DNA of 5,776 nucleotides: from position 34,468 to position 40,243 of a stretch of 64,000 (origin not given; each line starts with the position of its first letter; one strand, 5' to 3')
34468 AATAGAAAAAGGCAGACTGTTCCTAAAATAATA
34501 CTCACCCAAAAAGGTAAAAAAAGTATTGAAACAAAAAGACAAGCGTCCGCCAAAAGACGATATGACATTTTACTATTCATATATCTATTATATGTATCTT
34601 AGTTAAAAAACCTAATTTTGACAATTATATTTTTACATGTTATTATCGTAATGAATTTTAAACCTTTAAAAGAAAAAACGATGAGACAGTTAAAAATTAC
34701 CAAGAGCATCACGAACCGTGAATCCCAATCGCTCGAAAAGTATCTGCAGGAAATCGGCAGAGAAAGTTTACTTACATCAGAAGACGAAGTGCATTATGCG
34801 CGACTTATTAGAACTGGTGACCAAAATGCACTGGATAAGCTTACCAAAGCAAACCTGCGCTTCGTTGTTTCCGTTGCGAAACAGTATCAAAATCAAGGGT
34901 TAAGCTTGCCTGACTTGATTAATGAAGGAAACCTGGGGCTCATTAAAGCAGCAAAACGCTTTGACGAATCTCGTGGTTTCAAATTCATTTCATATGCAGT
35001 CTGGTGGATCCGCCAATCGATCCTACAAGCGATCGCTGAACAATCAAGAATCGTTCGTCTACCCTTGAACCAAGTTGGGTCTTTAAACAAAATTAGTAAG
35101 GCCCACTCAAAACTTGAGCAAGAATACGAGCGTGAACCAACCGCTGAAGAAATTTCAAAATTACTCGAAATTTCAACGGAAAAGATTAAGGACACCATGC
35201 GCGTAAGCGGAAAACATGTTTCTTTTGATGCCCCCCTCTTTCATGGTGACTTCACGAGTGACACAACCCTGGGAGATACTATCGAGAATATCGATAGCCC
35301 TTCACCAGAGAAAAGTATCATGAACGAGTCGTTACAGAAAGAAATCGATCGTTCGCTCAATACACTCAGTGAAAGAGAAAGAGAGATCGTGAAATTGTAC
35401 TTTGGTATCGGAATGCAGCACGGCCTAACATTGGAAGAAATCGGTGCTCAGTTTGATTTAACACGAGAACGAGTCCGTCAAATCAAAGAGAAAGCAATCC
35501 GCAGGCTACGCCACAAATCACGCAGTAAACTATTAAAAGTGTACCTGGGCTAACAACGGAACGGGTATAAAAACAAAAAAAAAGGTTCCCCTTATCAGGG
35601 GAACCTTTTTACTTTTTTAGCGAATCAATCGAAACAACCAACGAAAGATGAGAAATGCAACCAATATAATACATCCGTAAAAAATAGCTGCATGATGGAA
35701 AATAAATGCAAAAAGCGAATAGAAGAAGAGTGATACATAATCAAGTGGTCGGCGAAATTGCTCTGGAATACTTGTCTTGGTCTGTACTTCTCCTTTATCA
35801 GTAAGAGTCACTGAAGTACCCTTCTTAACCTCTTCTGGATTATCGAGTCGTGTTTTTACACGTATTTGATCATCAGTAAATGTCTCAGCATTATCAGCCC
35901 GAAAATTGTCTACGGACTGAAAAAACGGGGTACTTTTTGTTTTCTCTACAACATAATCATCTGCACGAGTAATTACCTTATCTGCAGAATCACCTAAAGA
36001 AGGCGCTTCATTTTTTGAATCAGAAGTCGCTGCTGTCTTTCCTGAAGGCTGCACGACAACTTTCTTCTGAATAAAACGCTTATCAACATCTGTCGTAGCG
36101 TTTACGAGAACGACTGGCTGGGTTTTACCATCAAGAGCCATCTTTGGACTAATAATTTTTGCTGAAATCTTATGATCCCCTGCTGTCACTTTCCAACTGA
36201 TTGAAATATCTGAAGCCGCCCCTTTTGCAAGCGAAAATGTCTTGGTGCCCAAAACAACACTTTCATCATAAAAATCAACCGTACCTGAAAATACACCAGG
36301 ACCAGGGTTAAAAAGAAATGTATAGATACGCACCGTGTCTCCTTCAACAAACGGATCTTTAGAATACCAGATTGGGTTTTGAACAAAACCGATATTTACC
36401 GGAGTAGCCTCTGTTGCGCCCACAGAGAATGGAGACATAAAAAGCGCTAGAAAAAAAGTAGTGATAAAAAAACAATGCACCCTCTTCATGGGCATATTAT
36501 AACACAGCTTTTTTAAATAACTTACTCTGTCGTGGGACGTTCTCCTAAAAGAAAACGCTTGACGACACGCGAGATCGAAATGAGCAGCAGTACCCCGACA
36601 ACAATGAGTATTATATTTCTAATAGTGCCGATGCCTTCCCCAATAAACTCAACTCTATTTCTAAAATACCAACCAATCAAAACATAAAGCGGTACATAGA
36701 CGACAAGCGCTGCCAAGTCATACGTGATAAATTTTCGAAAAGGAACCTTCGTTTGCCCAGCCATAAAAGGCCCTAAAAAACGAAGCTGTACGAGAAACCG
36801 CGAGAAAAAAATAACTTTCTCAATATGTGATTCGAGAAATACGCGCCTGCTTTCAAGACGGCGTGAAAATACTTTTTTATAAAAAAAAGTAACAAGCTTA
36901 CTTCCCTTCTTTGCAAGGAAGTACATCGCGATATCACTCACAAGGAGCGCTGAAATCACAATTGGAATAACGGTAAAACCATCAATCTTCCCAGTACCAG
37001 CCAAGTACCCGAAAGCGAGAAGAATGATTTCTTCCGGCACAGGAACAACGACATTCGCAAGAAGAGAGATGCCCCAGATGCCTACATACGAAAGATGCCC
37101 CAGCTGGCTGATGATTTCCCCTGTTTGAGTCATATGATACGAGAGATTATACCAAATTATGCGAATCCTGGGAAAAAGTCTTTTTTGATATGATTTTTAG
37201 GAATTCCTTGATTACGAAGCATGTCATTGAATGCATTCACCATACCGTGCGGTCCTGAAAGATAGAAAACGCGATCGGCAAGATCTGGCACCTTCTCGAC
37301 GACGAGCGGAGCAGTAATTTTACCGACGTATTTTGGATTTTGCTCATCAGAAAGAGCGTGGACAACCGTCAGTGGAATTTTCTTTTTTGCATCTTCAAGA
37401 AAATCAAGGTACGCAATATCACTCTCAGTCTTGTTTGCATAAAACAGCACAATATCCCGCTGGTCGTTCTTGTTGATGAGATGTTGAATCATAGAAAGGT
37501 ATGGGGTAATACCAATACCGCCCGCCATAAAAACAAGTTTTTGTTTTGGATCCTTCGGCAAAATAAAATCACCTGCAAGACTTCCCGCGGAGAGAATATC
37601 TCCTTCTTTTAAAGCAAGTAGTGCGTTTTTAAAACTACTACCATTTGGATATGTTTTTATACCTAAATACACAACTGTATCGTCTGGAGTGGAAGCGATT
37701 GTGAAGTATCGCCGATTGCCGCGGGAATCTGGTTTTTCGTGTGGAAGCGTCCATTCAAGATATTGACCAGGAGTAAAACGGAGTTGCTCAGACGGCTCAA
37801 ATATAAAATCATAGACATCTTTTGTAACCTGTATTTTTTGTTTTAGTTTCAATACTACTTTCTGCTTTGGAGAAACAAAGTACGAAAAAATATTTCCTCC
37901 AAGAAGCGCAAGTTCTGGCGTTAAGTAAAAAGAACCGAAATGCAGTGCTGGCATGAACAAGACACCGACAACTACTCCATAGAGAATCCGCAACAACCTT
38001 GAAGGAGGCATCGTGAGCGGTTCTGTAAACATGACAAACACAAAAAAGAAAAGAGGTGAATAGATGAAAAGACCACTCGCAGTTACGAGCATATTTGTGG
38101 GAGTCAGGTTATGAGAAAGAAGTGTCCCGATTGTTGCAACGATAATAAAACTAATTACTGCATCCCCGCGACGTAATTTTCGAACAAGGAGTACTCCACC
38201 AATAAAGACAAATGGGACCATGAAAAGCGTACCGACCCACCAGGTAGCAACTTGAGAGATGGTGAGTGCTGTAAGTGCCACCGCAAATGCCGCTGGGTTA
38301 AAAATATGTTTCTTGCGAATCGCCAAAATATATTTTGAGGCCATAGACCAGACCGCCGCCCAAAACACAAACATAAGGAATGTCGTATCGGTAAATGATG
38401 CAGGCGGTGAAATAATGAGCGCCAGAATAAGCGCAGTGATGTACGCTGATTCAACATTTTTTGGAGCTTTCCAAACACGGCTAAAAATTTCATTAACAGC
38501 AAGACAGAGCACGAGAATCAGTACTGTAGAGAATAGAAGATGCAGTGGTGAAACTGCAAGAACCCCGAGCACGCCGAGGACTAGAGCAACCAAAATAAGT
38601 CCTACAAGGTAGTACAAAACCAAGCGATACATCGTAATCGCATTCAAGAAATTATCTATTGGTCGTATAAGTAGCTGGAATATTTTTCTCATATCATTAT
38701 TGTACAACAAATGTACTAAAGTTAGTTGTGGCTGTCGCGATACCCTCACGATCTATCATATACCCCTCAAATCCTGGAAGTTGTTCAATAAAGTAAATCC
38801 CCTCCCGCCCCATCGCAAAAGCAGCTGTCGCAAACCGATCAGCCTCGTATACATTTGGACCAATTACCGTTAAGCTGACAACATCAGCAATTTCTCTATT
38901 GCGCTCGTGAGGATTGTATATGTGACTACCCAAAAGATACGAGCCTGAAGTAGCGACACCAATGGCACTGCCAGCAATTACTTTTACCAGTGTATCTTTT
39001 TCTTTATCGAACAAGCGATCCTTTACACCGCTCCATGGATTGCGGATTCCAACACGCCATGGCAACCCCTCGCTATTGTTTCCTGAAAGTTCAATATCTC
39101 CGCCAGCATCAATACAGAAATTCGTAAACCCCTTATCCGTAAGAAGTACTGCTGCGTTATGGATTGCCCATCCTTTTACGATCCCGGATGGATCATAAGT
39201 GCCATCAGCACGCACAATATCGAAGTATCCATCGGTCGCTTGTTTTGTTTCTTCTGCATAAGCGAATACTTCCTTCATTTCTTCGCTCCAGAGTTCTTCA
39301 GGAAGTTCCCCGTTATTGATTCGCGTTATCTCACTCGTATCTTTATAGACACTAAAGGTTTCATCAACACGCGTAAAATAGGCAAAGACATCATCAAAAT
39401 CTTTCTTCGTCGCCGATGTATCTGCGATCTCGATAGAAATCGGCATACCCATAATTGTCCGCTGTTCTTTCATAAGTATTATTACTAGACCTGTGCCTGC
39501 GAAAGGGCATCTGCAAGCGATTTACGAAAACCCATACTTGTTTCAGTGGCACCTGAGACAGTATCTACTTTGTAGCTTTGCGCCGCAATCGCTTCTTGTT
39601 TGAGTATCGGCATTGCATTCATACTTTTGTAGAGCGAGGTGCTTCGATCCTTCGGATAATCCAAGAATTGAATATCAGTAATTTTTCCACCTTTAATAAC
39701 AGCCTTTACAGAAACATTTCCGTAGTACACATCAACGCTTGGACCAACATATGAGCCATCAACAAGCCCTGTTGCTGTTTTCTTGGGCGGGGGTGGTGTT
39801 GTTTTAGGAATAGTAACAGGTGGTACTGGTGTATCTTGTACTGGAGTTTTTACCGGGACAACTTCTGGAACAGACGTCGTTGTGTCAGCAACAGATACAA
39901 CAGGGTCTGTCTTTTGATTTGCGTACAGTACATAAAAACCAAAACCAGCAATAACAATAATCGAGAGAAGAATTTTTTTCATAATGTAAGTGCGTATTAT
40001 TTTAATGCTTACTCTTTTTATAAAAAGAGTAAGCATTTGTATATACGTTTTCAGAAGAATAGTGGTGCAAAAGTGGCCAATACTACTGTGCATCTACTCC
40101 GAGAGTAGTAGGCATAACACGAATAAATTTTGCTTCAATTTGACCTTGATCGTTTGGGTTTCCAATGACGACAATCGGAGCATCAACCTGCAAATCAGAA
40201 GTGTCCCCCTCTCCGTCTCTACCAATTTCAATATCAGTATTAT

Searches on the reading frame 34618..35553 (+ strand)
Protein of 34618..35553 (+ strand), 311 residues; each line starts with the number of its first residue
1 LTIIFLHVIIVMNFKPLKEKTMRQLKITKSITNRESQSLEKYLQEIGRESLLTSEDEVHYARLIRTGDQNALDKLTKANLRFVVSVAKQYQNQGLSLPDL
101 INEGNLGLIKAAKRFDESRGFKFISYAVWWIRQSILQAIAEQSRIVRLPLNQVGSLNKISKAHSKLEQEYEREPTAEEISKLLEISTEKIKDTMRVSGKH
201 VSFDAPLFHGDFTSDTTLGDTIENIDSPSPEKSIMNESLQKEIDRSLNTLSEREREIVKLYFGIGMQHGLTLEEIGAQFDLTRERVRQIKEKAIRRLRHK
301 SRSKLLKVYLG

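Call 16: search_protein_families(library=pfam, proteins=[window:34618-35553:+], max_evalue=0.001)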
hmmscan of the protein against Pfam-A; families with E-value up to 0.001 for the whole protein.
window:34618-35553:+ (311 aa): 5 families
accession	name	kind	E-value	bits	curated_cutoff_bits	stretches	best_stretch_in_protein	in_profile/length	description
PF04545.22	Sigma70_r4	-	2e-20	72.5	24.1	1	247-299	2-50/50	Sigma-70, region 4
PF04539.22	Sigma70_r3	-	1e-18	67.6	25.3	1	156-233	3-77/78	Sigma-70 region 3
PF04542.20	Sigma70_r2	-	1.8e-18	66.5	24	1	77-144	3-70/71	Sigma-70 region 2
PF00140.25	Sigma70_r1_2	-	1.6e-11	44.4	22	1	38-69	2-33/34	Sigma-70 factor, region 1.2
PF08281.18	Sigma70_r4_2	-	0.0004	20.4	25.7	0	241-297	2-54/54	Sigma-70, region 4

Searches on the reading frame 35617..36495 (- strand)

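Call 16: search_protein_families(library=pfam, proteins=[window:35617-36495:-], max_evalue=0.001)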
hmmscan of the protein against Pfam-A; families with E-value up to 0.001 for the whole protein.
window:35617-36495:- (292 aa): 1 family
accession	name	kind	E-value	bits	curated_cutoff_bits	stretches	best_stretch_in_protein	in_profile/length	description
PF16640.11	Big_3_5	-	5.4e-05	24.1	35.5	1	52-113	11-68/88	Bacterial Ig-like domain (group 3)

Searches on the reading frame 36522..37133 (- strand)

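Call 16: search_protein_families(library=pfam, proteins=[window:36522-37133:-], max_evalue=0.001)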
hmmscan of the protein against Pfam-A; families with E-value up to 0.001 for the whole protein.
window:36522-37133:- (203 aa): 1 family
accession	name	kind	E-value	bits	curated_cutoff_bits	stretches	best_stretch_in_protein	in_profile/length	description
PF09335.16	VTT_dom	-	4.3e-12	47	33.9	1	32-155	1-122/123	VTT domain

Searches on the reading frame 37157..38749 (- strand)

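Call 16: search_protein_families(library=pfam, proteins=[window:37157-38749:-], max_evalue=0.001)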
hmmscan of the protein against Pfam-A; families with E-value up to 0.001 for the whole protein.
window:37157-38749:- (530 aa): 3 families
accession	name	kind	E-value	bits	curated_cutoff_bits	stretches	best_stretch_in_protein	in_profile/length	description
PF00175.26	NAD_binding_1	-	9.2e-16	58.9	22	1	407-507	1-107/109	Oxidoreductase NAD-binding domain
PF08030.17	NAD_binding_6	-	7.4e-06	26.5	22.2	1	404-449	3-53/156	Ferric reductase NAD binding domain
PF00970.30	FAD_binding_6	-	3.1e-05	24.7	21.1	1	300-387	2-89/99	Oxidoreductase FAD-binding domain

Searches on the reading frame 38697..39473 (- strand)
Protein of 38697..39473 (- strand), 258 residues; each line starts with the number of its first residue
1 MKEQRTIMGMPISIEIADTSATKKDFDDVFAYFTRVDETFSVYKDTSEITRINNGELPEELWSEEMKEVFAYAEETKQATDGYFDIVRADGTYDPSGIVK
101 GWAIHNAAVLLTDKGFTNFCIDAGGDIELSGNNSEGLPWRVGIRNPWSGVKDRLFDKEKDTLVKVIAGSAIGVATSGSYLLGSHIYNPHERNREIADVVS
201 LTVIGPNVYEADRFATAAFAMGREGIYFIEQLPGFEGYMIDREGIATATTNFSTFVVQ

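Call 86: search_protein_families(library=pfam, proteins=[window:38697-39473:-], max_evalue=0.0001)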
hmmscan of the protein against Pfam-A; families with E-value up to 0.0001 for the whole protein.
window:38697-39473:- (258 aa): 1 family
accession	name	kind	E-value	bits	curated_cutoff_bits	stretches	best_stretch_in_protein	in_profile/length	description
PF02424.20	ApbE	-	1.3e-36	127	25.6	2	94-236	127-263/266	ApbE family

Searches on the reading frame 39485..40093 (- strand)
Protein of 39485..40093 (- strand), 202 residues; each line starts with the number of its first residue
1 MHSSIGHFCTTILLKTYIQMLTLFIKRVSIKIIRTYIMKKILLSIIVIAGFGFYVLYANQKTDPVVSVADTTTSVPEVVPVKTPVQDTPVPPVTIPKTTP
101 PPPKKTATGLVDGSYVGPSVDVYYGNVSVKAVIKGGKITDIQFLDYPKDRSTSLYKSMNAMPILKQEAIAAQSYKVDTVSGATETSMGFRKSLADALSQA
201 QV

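Call 86: search_protein_families(library=pfam, proteins=[window:39485-40093:-], max_evalue=0.0001)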
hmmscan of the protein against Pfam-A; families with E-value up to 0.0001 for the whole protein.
window:39485-40093:- (202 aa): 1 family
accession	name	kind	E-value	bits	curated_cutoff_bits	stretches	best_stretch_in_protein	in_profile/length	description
PF04205.19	FMN_bind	-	1.6e-09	38.7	22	1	123-198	2-77/77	FMN-binding domain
